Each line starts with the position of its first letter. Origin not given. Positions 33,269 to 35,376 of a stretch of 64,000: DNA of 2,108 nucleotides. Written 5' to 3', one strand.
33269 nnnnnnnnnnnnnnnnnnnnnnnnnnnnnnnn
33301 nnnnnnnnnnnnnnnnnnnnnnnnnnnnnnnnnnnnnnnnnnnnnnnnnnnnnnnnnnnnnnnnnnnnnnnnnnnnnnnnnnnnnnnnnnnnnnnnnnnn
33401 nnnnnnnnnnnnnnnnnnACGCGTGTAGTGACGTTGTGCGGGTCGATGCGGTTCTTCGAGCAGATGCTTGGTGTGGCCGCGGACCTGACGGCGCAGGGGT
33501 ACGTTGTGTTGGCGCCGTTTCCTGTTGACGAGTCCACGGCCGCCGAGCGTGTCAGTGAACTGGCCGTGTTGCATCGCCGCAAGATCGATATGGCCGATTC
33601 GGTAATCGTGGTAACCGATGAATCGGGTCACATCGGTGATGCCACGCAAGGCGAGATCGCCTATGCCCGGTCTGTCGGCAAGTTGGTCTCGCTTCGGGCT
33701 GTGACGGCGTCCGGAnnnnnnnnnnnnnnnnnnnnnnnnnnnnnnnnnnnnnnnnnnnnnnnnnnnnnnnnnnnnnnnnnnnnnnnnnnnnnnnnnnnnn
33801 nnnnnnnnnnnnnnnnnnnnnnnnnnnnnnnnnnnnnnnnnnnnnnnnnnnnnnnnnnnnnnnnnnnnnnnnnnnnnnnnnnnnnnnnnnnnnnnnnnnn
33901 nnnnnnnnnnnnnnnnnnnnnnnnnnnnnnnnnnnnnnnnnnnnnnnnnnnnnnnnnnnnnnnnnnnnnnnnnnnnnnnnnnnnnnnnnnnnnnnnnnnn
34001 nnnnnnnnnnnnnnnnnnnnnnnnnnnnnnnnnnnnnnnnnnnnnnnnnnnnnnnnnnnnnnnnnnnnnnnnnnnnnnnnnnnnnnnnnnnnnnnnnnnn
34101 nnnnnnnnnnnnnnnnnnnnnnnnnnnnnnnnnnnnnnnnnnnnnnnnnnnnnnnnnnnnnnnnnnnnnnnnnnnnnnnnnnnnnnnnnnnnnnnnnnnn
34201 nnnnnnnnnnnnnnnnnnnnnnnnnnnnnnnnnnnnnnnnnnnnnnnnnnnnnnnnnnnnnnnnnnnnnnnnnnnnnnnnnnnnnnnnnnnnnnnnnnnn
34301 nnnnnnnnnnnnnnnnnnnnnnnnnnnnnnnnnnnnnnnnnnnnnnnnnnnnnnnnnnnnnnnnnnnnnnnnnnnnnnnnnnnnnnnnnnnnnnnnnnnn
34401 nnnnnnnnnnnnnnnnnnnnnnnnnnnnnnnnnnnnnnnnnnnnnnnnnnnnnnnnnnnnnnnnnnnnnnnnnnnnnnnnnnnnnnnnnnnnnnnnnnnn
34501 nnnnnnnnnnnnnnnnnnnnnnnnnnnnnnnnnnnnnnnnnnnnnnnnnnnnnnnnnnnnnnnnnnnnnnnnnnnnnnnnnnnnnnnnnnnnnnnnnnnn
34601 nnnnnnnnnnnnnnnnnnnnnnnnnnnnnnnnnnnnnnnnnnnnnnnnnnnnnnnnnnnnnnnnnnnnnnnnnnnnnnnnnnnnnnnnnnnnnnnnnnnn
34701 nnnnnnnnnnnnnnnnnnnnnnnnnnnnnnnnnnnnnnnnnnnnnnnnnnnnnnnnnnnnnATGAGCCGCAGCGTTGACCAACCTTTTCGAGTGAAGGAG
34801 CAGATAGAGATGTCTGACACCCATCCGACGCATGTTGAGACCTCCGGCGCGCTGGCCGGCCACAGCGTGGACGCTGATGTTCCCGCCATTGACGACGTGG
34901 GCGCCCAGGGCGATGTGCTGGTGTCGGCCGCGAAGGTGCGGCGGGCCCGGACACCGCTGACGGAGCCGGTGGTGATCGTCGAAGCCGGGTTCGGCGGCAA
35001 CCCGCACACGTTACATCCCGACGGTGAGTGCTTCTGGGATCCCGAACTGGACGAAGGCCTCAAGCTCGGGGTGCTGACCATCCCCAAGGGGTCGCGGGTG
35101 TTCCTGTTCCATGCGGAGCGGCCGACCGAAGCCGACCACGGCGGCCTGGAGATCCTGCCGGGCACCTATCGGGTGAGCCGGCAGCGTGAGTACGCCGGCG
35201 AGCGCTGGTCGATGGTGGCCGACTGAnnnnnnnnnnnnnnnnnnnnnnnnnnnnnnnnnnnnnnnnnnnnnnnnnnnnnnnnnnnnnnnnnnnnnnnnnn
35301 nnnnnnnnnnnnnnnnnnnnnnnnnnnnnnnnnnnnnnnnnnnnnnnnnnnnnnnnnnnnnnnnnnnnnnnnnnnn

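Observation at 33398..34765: SLOG-like domain fused to a catalytically degenerate FtsK/VirD4-like domain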

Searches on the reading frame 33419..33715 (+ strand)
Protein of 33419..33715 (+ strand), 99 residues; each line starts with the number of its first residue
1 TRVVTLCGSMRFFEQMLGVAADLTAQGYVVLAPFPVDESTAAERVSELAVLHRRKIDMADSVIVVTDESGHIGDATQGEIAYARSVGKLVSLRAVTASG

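Call 25: search_solved_structures(query=A2, max_evalue=10, show_alignments=4)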
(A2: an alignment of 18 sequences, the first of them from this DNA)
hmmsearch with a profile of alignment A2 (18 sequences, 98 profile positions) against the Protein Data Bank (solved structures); distinct sequences matched with E-value up to 10: 2.
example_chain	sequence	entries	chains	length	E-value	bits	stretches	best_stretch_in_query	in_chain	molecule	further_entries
7uek_A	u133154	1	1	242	0.27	14.8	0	13-54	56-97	OT3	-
12oa_A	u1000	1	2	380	1.2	12.7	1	14-86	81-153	Glycoside hydrolase family 26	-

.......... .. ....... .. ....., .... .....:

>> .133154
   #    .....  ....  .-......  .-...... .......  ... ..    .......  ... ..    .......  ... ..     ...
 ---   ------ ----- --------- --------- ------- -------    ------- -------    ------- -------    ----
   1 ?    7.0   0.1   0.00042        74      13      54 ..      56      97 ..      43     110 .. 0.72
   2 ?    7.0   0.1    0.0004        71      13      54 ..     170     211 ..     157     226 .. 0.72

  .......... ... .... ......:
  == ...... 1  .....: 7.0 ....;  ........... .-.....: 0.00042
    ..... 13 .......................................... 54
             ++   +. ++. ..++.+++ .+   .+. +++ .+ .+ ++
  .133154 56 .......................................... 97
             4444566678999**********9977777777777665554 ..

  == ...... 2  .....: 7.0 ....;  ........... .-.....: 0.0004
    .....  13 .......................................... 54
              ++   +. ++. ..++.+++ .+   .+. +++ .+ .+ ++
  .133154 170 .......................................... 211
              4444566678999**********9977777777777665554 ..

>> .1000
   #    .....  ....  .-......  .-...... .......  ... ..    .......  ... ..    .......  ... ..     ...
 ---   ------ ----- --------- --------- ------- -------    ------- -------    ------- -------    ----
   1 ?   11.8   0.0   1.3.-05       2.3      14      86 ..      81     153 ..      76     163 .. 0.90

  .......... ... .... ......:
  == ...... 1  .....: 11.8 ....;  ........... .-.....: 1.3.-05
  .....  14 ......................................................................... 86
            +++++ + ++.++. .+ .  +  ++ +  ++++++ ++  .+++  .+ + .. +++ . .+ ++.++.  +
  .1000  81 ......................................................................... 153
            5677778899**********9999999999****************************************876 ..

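Call 26: search_protein_families(library=pfam, alignment_id=A2, max_evalue=10)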
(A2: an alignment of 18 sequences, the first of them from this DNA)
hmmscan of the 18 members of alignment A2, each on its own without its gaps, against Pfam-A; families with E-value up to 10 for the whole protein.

A. member 1, seq(99 aa): 2 families
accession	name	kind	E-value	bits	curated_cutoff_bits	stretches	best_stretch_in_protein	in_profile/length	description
PF05014.21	Nuc_deoxyrib_tr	-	0.0023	18.5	28.8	1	19-91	20-94/117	Nucleoside 2-deoxyribosyltransferase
PF14359.12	DUF4406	-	0.038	14.8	22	1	19-90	23-89/91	Domain of unknown function (DUF4406)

B. families by the number of members that match (of 18 scanned): 13 families
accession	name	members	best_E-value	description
PF14359.12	DUF4406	9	0.00012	Domain of unknown function (DUF4406)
PF05014.21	Nuc_deoxyrib_tr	7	5.4e-05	Nucleoside 2-deoxyribosyltransferase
PF15891.11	Nuc_deoxyri_tr2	2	0.1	Nucleoside 2-deoxyribosyltransferase like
PF12850.12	Metallophos_2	1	0.0069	Calcineurin-like phosphoesterase superfamily domain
PF10622.14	Ehbp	1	0.023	Energy-converting hydrogenase B subunit P (EhbP)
PF24227.1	DUF7443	1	0.032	Domain of unknown function (DUF7443)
PF20068.4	Amphi-Trp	1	0.039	Amphi-Trp domain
PF13579.12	Glyco_trans_4_4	1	0.051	Glycosyl transferase 4-like domain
PF21516.2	YqeH-like_C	1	0.064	YqeH-like, C-terminal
PF08937.16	ThsB_TIR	1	0.084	Thoeris protein ThsB, TIR-like domain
PF21010.2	HA2_C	1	0.11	Helicase associated domain (HA2), ratchet-like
PF16200.10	Band_7_C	1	0.13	C-terminal region of band_7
PF25758.1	TPR_IPO11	1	0.24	Importin-11-like, TPR repeats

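Call 43: predict_structure(alignment_id=A2)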
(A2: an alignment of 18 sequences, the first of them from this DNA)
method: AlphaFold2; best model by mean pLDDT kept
length: 99 residues; sequences in the alignment: 18
mean_pLDDT: 93.1   pTM: 0.83
mean pLDDT of the five models: 93.1, 92.9, 92.8, 92.8, 92.6
residues with pLDDT >= 90: 78; 70-90: 19; 50-70: 2; < 50: 0
segments of 3 or more residues with pLDDT < 50: none
pLDDT, mean of each block of 10 residues (from residue 1): 94 94 97 87 90 97 95 93 98 85
secondary structure, 60 per line:
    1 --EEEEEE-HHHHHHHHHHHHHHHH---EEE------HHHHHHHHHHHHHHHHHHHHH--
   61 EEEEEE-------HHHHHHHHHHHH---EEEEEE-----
elements in order: E3-8 H10-25 E29-31 H38-58 E61-66 H74-85 E89-94

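Call 54: find_homologous_proteins(query=A2, max_evalue=0.001)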
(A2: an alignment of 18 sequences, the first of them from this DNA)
Query A2 (18 sequences) (99 aa, profile of the alignment): 7972 proteins with E <= 0.001 among 8000 candidates; the best 120 are listed.
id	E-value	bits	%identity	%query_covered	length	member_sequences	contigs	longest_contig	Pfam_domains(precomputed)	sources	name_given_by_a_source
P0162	5.3e-33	131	42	91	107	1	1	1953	-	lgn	-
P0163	8.3e-33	130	36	91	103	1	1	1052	-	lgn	-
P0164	1.3e-32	130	43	87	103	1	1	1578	-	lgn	-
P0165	1.3e-32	130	41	91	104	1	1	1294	-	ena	-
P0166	1.5e-32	130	57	93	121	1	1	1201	-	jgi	jgi:hypothetical protein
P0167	1.7e-32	129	40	90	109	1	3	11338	-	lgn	-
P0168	2.5e-32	129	35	91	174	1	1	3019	-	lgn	-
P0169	3.3e-32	128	42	92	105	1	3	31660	-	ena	-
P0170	3.5e-32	128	46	90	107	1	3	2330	-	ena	-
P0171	3.7e-32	128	35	91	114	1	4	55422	-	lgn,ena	-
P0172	3.8e-32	128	44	91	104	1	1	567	-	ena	-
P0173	4.5e-32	128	39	91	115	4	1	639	-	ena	-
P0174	4.5e-32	128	40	90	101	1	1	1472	-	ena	-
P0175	4.6e-32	128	44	90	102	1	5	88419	-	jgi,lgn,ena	-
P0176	4.9e-32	128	43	89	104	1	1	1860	-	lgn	-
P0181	5.6e-32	128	39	91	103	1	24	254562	-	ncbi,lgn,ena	-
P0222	1.2e-31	127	38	90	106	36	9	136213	-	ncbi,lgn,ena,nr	ncbi:MAG: hypothetical protein IKZ98_08800 [Clostridia bacterium]|nr:hypothetical protein [Clostridi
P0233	1.3e-31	127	41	90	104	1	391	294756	-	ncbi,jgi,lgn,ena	-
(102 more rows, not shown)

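Call 55: search_protein_families(library=phrogs, proteins=[window:33419-33715:+, P0233, P0222, P0181], max_evalue=0.01)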
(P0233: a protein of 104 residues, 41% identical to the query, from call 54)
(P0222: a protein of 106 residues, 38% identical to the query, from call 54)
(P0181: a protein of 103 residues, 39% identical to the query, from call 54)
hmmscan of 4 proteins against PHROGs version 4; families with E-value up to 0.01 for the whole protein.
seq(99 aa): 0 families

P0233 (104 aa): 1 family
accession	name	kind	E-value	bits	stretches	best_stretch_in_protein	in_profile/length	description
phrog_355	-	DNA, RNA and nucleotide metabolism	0.0052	17.2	1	17-103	91-174/249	nucleoside 2-deoxyribosyltransferase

P0222 (106 aa): 0 families

P0181 (103 aa): 0 families

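Call 56: find_encoding_contigs(protein=P0233, flank=6000, max_places=4)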
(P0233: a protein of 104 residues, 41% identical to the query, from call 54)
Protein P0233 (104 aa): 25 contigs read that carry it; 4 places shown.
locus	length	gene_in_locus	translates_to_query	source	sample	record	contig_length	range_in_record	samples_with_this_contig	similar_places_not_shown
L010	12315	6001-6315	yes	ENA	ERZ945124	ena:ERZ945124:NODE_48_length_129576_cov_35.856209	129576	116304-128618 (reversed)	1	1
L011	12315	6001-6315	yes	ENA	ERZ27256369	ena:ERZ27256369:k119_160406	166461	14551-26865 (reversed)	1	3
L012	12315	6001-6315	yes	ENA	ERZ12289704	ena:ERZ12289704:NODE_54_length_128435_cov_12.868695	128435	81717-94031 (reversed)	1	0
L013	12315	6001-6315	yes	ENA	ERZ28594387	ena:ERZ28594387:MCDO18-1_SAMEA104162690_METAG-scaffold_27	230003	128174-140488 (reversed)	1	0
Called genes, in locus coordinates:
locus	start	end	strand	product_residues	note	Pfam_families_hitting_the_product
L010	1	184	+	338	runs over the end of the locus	-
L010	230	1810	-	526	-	PF14322:SusD-like_3, PF07980:SusD_RagB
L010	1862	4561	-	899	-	PF00593:TonB_dep_Rec_b-barrel, PF14905:OMP_b-brl_3 (faint)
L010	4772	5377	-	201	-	PF00239:Resolvase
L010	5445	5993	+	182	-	PF01844:HNH, PF14279:HNH_5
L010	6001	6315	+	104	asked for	-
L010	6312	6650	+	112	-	PF14131:DUF4298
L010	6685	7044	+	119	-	-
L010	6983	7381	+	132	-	-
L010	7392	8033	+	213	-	PF00005:ABC_tran, PF02463:SMC_N (faint)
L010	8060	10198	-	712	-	PF10459:Peptidase_S46, PF00089:Trypsin (faint), PF13365:Trypsin_2 (faint)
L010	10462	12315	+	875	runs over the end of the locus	PF25788:Ig_Rha78A_N, PF08531:Bac_rhamnosid_N, PF05592:Bac_rhamnosid, PF17389:Bac_rhamnosid6H, PF17390:Bac_rhamnosid_C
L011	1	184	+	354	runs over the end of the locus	-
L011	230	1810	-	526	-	PF14322:SusD-like_3, PF07980:SusD_RagB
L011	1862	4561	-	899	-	PF00593:TonB_dep_Rec_b-barrel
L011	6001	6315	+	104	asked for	-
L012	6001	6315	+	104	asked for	-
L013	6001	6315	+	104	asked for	-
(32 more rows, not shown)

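Call 58: search_solved_structures(query=A4, max_evalue=10, show_alignments=4)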
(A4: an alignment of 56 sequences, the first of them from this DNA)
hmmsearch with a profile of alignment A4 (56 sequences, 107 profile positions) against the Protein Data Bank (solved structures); distinct sequences matched with E-value up to 10: 4.
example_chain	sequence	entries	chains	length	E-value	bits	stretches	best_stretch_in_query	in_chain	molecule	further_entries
1ydh_A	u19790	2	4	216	0.015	18.5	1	35-67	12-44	At5g11950 | Lysine decarboxylase-like protein At5g11950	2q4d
5h1s_W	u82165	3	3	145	0.51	13.6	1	55-87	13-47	50S ribosomal protein L24, chloroplastic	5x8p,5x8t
4v61_BW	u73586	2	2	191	0.54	13.5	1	53-86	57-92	Ribosomal Protein L24 | 50S ribosomal protein L24, chloroplastic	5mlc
3afo_A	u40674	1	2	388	1.5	12.1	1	50-80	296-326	NADH kinase POS5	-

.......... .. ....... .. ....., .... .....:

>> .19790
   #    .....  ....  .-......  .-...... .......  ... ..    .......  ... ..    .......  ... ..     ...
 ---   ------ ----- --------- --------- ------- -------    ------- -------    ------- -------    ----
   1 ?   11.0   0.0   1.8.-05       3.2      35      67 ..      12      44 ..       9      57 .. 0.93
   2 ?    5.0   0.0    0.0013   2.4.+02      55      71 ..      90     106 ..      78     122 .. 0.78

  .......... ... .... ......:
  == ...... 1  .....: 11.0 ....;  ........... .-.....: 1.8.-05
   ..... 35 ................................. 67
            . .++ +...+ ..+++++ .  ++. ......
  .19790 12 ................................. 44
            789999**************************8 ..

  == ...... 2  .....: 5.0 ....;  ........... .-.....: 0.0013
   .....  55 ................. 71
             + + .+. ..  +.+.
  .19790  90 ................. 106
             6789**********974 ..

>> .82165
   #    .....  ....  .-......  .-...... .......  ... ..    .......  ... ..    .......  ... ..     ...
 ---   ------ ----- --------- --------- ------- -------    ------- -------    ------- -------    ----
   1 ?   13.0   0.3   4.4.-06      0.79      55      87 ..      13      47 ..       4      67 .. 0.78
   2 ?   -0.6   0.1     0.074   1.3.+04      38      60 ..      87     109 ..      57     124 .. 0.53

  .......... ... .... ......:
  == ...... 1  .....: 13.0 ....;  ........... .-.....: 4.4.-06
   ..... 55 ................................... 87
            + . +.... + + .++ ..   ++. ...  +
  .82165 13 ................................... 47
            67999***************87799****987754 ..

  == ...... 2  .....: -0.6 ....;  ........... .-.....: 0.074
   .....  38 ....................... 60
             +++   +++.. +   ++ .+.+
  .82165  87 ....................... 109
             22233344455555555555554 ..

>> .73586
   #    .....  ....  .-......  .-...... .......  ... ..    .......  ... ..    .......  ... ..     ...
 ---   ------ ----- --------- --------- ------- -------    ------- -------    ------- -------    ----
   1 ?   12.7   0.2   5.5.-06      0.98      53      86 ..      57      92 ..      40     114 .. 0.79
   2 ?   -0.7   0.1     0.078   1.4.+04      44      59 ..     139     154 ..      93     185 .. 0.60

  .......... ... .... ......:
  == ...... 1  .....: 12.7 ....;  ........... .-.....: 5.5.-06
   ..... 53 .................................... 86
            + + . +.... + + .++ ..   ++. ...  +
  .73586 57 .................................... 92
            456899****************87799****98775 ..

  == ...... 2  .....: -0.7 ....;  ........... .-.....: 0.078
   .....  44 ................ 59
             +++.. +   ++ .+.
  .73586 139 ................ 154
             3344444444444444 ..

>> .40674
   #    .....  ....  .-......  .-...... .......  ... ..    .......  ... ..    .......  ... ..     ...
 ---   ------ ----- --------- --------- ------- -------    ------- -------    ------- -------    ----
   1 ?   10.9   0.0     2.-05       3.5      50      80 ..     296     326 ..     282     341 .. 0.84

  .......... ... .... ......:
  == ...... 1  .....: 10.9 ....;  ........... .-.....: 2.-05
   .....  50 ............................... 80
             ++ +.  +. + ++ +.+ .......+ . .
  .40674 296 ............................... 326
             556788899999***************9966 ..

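Call 59: search_protein_families(library=pfam, alignment_id=A4, max_evalue=1)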
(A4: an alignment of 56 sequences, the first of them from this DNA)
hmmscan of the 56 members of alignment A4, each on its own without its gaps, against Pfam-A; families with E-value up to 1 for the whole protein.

A. member 1, seq(99 aa): 2 families
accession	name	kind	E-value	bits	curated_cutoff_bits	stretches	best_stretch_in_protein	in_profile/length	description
PF05014.21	Nuc_deoxyrib_tr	-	0.0023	18.5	28.8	1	19-91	20-94/117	Nucleoside 2-deoxyribosyltransferase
PF14359.12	DUF4406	-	0.038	14.8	22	1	19-90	23-89/91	Domain of unknown function (DUF4406)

B. families by the number of members that match (of 56 scanned): 15 families
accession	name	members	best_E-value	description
PF14359.12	DUF4406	47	0.00016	Domain of unknown function (DUF4406)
PF24963.1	DUF7768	9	0.06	Domain of unknown function (DUF7768)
PF05014.21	Nuc_deoxyrib_tr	3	0.0016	Nucleoside 2-deoxyribosyltransferase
PF00255.25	GSHPx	3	0.0026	Glutathione peroxidase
PF14076.12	DUF4258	3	0.043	Domain of unknown function (DUF4258)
PF03361.19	Herpes_IE2_3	2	0.15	Herpes virus intermediate/early protein 2/3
PF18762.7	Kinase-PolyVal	1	0.026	Serine/Threonine/Tyrosine Kinase found in polyvalent proteins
PF00166.26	Cpn10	1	0.037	Chaperonin 10 Kd subunit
PF14916.11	CCDC92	1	0.043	Coiled-coil domain of unknown function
PF14606.12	Lipase_GDSL_3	1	0.071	GDSL-like Lipase/Acylhydrolase family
PF18306.6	LDcluster4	1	0.074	SLOG cluster4 family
PF08373.16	RAP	1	0.091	RAP domain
PF13676.11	TIR_2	1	0.1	TIR domain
PF00850.24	Hist_deacetyl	1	0.12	Histone deacetylase domain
PF01529.25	DHHC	1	0.28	DHHC palmitoyltransferase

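Call 85: fold_search(model_id=the predicted structure, library=viral)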
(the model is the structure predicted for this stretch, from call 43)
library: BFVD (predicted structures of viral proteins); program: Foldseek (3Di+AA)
matches with E <= 10: 1068; with E <= 0.001: 13
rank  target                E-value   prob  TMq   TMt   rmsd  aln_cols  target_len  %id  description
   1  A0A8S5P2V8            2.5e-07  1.00  0.81  0.66   2.6       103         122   32  N-deoxyribosyltransferase [Myoviridae sp. ctrf010]
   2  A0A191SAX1            3.8e-07  1.00  0.79  0.55   3.2       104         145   30  (no name in the UniProt tables at hand)
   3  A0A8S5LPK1            9.7e-06  1.00  0.70  0.53   3.1        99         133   24  Deoxyribosyltransferase [Siphoviridae sp. ctoiW10]
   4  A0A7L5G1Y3            1.5e-04  1.00  0.70  0.56   3.2       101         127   17  (no name in the UniProt tables at hand)
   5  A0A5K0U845            1.6e-04  1.00  0.76  0.27   2.8        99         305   20  Nucleoside 2-deoxyribosyltransferase (Fragment) [Yasminevirus sp. GU-2018]
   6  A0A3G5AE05            2.8e-04  1.00  0.65  0.40   4.8       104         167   13  TIR domain-containing protein [Satyrvirus sp.]
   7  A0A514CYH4            5.5e-04  1.00  0.72  0.46   3.2       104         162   12  (no name in the UniProt tables at hand)
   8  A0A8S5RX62            6.3e-04  1.00  0.66  0.65   3.9       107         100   13  Uncharacterized protein [Siphoviridae sp. ctLeh52]
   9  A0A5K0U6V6            6.7e-04  1.00  0.76  0.46   3.0       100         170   17  Nucleoside 2-deoxyribosyltransferase [Yasminevirus sp. GU-2018]
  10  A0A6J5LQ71            6.7e-04  1.00  0.73  0.36   3.1       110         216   22  dATP/dGTP diphosphohydrolase N-terminal domain-containing protein [uncultured Caudovirales phage]
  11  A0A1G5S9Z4            7.2e-04  1.00  0.63  0.34   3.9       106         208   24  (no name in the UniProt tables at hand)
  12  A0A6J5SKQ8            8.2e-04  1.00  0.73  0.58   2.8       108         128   21  Nucleoside 2-deoxyribosyltransferase [uncultured Caudovirales phage]
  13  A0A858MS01            9.4e-04  1.00  0.66  0.38   3.5       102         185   19  (no name in the UniProt tables at hand)
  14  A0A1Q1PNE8            1.2e-03  1.00  0.57  0.29   4.8       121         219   13  (no name in the UniProt tables at hand)
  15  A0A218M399            1.3e-03  1.00  0.69  0.44   4.0       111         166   20  DUF7768 domain-containing protein [Acidovorax phage ACP17]
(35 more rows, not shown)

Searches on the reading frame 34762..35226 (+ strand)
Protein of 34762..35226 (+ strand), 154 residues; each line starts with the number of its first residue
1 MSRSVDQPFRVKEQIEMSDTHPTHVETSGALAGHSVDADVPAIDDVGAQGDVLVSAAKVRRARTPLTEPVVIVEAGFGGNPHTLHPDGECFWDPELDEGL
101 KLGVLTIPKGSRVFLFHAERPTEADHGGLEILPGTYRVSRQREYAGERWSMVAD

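Call 3: search_protein_families(library=pfam, proteins=[window:34762-35226:+], max_evalue=1)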
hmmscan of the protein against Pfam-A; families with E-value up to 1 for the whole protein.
window:34762-35226:+ (154 aa): 0 families

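Call 4: search_protein_families(library=ncbifam, proteins=[window:34762-35226:+], max_evalue=1)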
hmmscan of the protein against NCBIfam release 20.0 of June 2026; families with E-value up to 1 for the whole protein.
window:34762-35226:+ (154 aa): 0 families

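Call 51: search_protein_families(library=padloc, proteins=[window:34762-35226:+], max_evalue=0.01)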
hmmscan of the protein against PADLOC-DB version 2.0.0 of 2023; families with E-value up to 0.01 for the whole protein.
window:34762-35226:+ (154 aa): 0 families

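Call 55: search_protein_families(library=phrogs, proteins=[window:34762-35226:+], max_evalue=0.01)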
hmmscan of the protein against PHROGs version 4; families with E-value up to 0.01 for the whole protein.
window:34762-35226:+ (154 aa): 1 family
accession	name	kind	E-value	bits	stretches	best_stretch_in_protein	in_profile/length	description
phrog_27831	-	unknown function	3.2e-08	34.7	1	38-154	2-124/124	-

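Call 92: search_protein_families(library=pfam, proteins=[window:34810-35226:+], max_evalue=0.01)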
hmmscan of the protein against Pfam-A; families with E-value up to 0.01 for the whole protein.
window:34810-35226:+ (138 aa): 0 families
